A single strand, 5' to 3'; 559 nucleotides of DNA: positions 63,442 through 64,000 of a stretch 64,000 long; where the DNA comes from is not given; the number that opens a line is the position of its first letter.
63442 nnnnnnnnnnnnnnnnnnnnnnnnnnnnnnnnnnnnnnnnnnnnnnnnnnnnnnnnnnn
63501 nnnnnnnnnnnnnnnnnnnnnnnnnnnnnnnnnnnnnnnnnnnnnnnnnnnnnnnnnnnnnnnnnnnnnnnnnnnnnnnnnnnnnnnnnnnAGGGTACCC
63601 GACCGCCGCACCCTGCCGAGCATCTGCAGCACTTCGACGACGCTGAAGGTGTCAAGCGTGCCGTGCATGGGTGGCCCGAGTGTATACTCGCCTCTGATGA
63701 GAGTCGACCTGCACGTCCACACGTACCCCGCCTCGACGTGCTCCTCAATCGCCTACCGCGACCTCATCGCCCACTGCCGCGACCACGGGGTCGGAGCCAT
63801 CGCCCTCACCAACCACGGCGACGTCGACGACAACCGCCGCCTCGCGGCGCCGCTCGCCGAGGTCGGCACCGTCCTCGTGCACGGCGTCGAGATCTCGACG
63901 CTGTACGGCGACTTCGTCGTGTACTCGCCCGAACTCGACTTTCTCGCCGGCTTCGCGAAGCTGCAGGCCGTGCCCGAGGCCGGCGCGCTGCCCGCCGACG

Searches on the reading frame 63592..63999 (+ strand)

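Call 15: search_protein_families(library=pfam, proteins=[window:63592-63999:+], max_evalue=0.01)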
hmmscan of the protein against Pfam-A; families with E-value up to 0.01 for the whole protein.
window:63592-63999:+ (136 aa): 1 family
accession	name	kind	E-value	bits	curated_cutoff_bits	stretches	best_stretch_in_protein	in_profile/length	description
PF02811.25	PHP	-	9.3e-05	23.3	26.4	1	39-102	1-64/164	PHP domain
